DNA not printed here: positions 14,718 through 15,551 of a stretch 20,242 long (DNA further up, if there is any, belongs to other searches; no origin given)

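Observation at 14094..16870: NfeD protein with a His/Asp/Gly-rich metal-binding-like insert, followed by a tandem partial duplication of the flotillin SPFH domain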

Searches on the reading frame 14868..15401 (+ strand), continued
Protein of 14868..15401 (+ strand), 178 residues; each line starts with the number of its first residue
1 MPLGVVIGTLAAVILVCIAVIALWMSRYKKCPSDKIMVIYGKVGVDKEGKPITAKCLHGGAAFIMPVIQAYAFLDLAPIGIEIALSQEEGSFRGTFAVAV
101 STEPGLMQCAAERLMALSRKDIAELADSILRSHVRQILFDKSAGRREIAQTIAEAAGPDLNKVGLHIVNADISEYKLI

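Call 72: fold_search(model_id=the predicted structure, library=pdb)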
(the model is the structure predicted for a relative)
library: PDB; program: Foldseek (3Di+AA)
matches with E <= 10: 369; with E <= 0.001: 34
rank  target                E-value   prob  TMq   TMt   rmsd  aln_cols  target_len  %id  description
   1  9l3g_A                6.8e-09  1.00  0.70  0.31   2.6       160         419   18  Structure of the flotillin complex (released 2025-12-24)
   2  9oh9_B                1.7e-08  1.00  0.57  0.42   9.5       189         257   17  Human Stomatin Complex in Native Membrane Vesicles (released 2025-08-13)
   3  9l3g_a                2.3e-08  1.00  0.72  0.34   2.9       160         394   20  Structure of the flotillin complex (released 2025-12-24)
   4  9bq2_A                3.9e-08  1.00  0.68  0.32   3.2       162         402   20  Structure of the flotillin complex in a native membrane environment (released 2024-07-24)
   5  9oh9_A                4.4e-08  1.00  0.57  0.42   9.2       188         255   17  Human Stomatin Complex in Native Membrane Vesicles (released 2025-08-13)
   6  9bq2_B                5.0e-08  1.00  0.67  0.30   2.8       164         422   18  Structure of the flotillin complex in a native membrane environment (released 2024-07-24)
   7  7vhq_G                1.3e-07  1.00  0.67  0.43   4.5       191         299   14  Structural insights into the membrane microdomain organization by SPFH family proteins (released 2022-01-19)
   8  9z7u_B                1.3e-07  1.00  0.54  0.38   9.6       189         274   18  Human Stomatin - C8 Symmetry (released 2026-02-25)
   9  9zd2_E                2.0e-07  1.00  0.54  0.50   9.8       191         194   19  C1 local refinement of aquaporin 1 bound to endogenous human stomatin (released 2026-02-25)
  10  9z7u_C                2.3e-07  1.00  0.54  0.39   9.6       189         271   18  Human Stomatin - C8 Symmetry (released 2026-02-25)
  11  8rrh_B                2.9e-07  1.00  0.61  0.40   4.8       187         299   14  The human prohibitin complex (released 2024-12-18)
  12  7vhq_E                4.9e-07  1.00  0.55  0.40   5.2       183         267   12  Structural insights into the membrane microdomain organization by SPFH family proteins (released 2022-01-19)
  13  8rrh_A                5.2e-07  1.00  0.61  0.43   4.9       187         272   11  The human prohibitin complex (released 2024-12-18)
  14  9cz2_XA               9.3e-07  1.00  0.51  0.37   5.9       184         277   13  Cryo-EM structure of a nautilus-like HflK/C assembly in complex with FtsH AAA protease (released 2024-11-13)
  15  9vvj_A                1.2e-06  1.00  0.43  0.29   8.2       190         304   14  Cryo-EM structure of the erlin1/2 complex purified using DDM and GDN (released 2026-03-25)
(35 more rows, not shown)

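Call 77: search_protein_families(library=pfam, proteins=[L090:3641-4462:+, L090:1831-2931:+, L090:1238-1831:+], max_evalue=0.01)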
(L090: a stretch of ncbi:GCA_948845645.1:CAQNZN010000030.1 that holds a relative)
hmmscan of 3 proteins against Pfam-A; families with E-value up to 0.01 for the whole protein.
L090:3641-4462:+ (274 aa): 1 family
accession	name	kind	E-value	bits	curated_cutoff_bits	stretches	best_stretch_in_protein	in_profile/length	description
PF15975.10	Flot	-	2.4e-06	28.1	27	1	133-236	1-112/124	Flotillin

L090:1831-2931:+ (367 aa): 0 families

L090:1238-1831:+ (198 aa): 0 families

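Call 81: find_encoding_contigs(protein=P0006, flank=3500, max_places=2)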
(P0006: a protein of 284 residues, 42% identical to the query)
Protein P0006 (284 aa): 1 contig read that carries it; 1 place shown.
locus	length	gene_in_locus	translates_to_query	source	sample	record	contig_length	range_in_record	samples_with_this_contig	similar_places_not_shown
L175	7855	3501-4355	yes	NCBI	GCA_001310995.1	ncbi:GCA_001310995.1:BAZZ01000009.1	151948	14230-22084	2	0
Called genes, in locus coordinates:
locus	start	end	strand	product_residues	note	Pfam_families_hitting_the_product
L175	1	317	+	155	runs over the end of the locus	PF09084:NMT1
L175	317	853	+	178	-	PF09084:NMT1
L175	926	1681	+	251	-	PF00005:ABC_tran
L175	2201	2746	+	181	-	PF08876:DUF1836, PF13411:MerR_1 (weak)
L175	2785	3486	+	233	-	-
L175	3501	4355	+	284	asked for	PF01145:Band_7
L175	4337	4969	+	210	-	-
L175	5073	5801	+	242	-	PF00037:Fer4 (weak), PF12797:Fer4_2 (weak), PF12837:Fer4_6, PF12838:Fer4_7, PF13237:Fer4_10, PF14697:Fer4_21, PF13187:Fer4_9 (weak), PF27217:AF_0155, +1 more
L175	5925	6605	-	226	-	PF08220:HTH_DeoR, PF08279:HTH_11 (weak), PF00455:DeoRC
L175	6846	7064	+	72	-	-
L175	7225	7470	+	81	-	-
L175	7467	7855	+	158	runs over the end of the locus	PF00107:ADH_zinc_N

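Call 82: find_encoding_contigs(protein=P0041, flank=3500, max_places=2)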
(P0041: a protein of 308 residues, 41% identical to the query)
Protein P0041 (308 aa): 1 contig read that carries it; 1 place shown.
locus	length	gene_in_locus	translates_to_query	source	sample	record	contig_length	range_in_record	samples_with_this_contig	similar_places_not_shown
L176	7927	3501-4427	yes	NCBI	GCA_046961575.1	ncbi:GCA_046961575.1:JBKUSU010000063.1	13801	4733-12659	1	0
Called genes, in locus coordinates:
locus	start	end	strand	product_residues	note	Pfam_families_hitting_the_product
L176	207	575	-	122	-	PF00583:Acetyltransf_1, PF13673:Acetyltransf_10, PF13508:Acetyltransf_7 (weak)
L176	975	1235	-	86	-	-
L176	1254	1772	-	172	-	PF01381:HTH_3, PF12844:HTH_19 (weak)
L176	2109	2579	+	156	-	-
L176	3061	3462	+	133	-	-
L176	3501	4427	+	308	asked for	PF01145:Band_7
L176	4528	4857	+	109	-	-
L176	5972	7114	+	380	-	PF01381:HTH_3, PF12844:HTH_19, PF13443:HTH_26 (weak), PF13560:HTH_31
